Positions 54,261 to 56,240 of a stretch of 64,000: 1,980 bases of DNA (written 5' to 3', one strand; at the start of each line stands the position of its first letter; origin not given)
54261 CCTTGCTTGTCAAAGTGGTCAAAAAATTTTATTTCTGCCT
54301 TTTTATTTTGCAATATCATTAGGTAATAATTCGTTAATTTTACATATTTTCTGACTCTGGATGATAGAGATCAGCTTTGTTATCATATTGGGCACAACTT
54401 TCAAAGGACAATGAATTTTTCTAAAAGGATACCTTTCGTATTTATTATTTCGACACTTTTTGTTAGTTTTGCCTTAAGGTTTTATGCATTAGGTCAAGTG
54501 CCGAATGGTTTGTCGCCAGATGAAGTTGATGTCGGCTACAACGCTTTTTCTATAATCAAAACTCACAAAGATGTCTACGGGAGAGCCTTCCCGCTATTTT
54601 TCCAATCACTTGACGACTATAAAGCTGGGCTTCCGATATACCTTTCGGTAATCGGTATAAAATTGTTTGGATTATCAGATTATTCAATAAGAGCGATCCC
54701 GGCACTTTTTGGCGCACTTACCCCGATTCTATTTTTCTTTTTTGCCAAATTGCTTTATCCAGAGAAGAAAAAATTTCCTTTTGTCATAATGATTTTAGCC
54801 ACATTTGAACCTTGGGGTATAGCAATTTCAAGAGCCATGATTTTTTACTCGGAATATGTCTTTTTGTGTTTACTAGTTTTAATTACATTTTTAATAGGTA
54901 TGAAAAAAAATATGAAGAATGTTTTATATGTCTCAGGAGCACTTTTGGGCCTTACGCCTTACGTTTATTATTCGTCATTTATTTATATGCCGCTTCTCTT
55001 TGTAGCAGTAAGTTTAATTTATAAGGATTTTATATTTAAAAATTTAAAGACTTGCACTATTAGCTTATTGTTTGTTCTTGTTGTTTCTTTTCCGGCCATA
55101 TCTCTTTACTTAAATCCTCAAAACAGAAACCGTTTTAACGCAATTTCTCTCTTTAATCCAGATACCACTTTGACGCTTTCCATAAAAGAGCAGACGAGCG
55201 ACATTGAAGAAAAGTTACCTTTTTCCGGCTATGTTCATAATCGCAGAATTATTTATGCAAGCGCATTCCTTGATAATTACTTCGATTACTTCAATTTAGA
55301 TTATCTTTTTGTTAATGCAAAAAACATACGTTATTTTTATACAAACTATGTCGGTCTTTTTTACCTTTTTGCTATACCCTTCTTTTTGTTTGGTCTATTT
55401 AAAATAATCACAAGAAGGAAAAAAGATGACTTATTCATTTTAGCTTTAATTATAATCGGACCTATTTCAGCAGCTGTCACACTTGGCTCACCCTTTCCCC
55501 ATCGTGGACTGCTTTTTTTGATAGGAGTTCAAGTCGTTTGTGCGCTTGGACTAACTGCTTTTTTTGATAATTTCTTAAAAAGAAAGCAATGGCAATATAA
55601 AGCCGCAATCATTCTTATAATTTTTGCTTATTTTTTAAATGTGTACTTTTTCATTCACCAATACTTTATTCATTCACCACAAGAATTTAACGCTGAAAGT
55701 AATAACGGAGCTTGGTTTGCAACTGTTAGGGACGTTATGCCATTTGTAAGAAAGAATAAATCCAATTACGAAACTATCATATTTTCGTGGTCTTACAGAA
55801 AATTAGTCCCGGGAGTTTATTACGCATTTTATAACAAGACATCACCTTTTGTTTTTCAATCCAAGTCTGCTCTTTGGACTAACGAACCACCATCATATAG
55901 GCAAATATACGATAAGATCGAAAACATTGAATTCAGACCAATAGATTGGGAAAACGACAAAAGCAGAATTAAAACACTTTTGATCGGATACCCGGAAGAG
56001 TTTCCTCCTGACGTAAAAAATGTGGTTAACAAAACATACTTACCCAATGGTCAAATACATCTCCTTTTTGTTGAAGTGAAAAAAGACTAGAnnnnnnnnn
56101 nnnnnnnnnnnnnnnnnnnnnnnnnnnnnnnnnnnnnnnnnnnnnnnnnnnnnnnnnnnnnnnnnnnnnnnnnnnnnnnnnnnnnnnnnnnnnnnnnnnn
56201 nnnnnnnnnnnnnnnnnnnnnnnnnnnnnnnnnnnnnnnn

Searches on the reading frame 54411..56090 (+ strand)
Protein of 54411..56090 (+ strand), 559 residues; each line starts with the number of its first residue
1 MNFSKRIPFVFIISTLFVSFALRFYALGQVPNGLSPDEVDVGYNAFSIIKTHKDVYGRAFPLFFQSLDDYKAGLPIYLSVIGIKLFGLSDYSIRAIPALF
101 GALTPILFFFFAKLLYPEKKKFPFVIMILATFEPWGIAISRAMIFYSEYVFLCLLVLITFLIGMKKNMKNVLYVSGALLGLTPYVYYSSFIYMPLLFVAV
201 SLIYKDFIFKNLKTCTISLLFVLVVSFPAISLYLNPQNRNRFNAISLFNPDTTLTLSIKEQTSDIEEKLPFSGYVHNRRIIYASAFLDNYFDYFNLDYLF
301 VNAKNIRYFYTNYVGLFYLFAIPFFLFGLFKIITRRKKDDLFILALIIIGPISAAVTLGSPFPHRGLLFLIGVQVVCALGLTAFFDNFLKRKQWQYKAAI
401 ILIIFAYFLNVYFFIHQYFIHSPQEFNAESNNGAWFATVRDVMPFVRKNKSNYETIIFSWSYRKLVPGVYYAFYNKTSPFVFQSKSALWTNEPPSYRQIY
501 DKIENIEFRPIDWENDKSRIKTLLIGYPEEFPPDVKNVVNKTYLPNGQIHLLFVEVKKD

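Call 6: search_protein_families(library=pfam, proteins=[window:54411-56090:+], max_evalue=0.001)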
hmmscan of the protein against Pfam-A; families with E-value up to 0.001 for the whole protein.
window:54411-56090:+ (559 aa): 1 family
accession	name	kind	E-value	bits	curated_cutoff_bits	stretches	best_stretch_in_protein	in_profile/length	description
PF13231.12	PMT_2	-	4e-05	24.3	26.1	1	77-226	8-155/160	Dolichyl-phosphate-mannose-protein mannosyltransferase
